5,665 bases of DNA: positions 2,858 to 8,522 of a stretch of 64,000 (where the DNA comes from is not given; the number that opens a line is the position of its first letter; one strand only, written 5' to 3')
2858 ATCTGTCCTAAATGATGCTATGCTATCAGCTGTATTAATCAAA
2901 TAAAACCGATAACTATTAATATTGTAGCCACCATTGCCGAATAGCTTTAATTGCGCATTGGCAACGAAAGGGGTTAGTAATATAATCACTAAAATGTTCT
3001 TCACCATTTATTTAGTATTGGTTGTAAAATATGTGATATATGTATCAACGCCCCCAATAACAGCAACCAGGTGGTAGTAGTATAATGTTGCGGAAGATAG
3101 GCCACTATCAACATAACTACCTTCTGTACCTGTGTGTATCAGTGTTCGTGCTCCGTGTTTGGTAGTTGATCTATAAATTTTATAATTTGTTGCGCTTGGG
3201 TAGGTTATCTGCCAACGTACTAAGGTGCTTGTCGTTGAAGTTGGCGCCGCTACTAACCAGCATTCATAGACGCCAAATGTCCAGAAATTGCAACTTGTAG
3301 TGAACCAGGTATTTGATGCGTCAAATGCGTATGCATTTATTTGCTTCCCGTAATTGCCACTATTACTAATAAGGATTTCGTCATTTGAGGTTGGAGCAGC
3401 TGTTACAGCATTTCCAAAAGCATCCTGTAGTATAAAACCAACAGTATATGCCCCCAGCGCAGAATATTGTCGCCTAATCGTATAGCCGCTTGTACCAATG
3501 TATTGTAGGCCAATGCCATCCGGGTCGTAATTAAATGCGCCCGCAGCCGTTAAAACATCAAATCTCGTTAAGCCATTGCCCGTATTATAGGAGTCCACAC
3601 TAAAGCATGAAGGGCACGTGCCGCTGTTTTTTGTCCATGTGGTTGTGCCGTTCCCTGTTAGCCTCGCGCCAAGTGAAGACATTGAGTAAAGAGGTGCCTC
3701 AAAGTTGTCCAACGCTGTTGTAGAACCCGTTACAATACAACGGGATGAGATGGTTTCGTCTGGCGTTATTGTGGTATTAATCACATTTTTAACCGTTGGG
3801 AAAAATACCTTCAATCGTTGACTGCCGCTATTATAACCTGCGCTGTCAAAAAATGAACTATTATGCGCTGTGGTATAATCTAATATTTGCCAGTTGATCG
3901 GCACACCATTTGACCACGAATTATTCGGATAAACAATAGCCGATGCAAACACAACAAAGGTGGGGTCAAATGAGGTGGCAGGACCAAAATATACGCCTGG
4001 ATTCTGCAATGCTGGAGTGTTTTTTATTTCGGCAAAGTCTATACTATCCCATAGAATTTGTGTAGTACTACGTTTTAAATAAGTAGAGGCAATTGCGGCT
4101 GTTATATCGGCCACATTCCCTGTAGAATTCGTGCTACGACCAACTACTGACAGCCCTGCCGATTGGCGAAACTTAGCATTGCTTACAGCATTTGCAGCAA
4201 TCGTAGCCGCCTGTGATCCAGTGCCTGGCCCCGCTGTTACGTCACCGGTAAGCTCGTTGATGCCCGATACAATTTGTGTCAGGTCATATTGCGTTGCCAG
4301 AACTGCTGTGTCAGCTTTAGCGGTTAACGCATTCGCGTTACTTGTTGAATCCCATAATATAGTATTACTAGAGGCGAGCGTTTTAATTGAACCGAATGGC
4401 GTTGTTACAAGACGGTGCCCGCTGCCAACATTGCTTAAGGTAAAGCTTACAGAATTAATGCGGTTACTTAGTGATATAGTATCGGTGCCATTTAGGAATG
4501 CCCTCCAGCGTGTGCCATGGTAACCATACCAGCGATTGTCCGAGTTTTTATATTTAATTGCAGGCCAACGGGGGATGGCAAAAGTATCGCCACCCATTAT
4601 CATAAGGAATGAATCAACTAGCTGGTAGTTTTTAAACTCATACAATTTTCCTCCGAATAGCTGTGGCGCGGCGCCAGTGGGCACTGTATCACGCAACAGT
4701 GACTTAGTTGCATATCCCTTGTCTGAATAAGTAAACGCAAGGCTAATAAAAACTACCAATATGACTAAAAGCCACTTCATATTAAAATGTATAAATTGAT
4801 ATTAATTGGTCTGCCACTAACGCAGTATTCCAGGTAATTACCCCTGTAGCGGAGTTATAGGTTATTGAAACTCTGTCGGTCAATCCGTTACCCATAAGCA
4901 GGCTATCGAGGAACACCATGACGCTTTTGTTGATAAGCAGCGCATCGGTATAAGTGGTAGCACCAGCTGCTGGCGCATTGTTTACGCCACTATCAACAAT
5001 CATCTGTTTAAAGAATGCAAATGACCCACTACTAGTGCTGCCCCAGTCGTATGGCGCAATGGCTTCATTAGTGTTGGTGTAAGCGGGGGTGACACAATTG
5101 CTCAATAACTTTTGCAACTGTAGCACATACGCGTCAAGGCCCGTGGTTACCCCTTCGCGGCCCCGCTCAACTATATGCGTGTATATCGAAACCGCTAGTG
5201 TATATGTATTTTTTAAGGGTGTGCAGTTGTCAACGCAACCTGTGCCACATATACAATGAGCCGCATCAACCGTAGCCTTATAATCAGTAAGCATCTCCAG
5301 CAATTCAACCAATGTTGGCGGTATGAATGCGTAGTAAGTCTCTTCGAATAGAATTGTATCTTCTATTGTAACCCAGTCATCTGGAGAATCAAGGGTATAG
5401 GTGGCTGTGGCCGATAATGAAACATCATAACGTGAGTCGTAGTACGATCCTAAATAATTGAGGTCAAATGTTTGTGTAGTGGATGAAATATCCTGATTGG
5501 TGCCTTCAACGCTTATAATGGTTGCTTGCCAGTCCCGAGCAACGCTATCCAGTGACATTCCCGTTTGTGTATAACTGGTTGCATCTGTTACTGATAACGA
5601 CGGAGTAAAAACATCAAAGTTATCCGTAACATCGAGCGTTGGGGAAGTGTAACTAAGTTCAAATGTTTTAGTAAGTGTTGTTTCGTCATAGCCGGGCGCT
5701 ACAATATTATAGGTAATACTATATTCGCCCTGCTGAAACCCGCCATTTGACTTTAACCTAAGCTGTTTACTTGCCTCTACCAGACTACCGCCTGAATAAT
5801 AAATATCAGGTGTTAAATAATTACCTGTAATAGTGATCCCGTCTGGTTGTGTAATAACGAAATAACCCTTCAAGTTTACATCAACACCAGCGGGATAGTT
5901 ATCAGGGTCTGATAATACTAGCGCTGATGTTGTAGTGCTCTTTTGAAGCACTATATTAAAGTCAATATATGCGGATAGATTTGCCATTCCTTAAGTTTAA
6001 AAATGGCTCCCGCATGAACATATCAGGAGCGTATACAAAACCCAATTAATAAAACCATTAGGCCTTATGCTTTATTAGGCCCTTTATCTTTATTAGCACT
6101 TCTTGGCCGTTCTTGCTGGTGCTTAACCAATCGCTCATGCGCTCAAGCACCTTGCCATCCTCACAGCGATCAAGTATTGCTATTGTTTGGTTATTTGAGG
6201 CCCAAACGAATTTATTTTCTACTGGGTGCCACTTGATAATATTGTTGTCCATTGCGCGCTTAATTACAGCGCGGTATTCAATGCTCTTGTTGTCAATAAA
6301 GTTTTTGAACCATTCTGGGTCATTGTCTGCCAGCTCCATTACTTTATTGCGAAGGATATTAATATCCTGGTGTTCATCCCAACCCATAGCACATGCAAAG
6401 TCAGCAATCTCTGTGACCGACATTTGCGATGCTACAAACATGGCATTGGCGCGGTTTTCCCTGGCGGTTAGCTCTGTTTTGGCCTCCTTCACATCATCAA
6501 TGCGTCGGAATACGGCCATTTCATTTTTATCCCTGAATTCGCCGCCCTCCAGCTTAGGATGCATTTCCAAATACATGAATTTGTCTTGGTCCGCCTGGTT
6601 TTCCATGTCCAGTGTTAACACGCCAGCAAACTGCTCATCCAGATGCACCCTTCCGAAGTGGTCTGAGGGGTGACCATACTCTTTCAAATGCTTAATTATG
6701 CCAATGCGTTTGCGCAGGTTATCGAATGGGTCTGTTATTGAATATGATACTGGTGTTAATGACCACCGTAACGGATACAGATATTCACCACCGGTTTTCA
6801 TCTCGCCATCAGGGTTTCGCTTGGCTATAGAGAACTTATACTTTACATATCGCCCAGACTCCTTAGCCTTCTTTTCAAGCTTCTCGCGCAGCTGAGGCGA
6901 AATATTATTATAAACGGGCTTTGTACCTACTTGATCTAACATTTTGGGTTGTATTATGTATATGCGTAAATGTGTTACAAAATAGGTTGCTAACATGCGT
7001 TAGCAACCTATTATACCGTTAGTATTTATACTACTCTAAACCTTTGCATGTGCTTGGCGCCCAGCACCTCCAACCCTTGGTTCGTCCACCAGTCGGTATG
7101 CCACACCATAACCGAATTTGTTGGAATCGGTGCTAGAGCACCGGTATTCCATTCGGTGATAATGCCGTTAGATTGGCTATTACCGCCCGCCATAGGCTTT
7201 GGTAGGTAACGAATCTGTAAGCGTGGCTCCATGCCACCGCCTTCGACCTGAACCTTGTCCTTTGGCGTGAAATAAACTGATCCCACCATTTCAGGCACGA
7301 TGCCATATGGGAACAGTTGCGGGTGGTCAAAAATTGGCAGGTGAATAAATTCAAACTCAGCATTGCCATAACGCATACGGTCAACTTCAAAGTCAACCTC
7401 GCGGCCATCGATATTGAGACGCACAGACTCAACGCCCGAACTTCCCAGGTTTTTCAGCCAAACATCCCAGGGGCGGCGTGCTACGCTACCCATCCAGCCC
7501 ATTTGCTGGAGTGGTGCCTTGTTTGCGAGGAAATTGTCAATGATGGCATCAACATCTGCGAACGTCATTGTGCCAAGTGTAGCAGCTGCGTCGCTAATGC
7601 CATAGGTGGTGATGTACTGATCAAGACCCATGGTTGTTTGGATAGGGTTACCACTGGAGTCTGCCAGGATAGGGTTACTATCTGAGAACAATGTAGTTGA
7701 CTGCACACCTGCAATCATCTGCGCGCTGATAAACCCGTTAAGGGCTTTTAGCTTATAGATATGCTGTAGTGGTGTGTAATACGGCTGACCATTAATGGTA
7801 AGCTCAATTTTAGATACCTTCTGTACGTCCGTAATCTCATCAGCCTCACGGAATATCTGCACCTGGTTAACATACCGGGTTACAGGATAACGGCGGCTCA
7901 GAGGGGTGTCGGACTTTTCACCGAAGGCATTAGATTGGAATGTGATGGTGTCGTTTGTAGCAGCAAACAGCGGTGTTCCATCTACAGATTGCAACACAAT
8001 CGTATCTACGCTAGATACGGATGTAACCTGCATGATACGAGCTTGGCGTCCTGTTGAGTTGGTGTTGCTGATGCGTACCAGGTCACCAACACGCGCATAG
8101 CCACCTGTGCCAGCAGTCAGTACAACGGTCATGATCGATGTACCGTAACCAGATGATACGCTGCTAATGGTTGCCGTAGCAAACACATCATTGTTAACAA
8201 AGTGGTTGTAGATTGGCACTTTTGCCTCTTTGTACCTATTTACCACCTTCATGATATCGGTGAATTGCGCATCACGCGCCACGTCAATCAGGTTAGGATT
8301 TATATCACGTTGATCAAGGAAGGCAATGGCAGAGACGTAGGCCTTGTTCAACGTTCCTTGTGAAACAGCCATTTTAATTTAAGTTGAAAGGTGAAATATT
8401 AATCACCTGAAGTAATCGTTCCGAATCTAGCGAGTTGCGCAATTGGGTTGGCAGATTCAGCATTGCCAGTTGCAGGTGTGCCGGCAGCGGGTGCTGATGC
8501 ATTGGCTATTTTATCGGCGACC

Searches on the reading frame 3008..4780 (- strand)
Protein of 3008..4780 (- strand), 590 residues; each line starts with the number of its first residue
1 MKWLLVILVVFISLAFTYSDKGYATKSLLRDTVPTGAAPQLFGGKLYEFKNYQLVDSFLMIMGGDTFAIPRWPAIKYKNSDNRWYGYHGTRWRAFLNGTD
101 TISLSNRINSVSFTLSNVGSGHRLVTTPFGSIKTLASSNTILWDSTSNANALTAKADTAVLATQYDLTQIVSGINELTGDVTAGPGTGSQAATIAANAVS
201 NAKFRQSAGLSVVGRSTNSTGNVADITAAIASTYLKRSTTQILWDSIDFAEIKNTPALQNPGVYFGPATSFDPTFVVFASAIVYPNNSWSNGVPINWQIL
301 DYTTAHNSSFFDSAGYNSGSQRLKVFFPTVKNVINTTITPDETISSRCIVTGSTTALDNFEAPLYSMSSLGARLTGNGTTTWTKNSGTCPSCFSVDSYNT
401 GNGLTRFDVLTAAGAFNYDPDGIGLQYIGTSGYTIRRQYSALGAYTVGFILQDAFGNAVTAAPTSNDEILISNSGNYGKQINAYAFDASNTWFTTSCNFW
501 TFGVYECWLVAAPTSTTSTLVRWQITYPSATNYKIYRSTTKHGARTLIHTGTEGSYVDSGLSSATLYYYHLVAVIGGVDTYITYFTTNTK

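Call 8: search_protein_families(library=phrogs, proteins=[window:3008-4780:-], max_evalue=0.00001)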
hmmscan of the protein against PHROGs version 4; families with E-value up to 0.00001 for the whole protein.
window:3008-4780:- (590 aa): 0 families

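Call 11: search_protein_families(library=pfam, proteins=[window:3008-4780:-], max_evalue=0.01)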
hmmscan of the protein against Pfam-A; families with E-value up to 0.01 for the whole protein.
window:3008-4780:- (590 aa): 1 family
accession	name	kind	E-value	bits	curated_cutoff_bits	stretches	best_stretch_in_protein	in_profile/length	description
PF19264.4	DUF5907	-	0.0058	17.2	27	0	168-227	4-59/80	Repeat of unknown function (DUF5907)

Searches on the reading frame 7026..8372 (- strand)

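Call 8: search_protein_families(library=phrogs, proteins=[window:7026-8372:-], max_evalue=0.00001)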
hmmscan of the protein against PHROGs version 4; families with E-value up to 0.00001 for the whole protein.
window:7026-8372:- (448 aa): 0 families

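Call 11: search_protein_families(library=pfam, proteins=[window:7026-8372:-], max_evalue=0.01)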
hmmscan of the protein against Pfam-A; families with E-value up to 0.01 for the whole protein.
window:7026-8372:- (448 aa): 1 family
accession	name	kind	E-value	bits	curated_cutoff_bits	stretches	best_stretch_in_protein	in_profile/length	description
PF17236.8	SU10_MCP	-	8e-06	26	24.1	1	135-281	42-175/292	SU10 major capsid protein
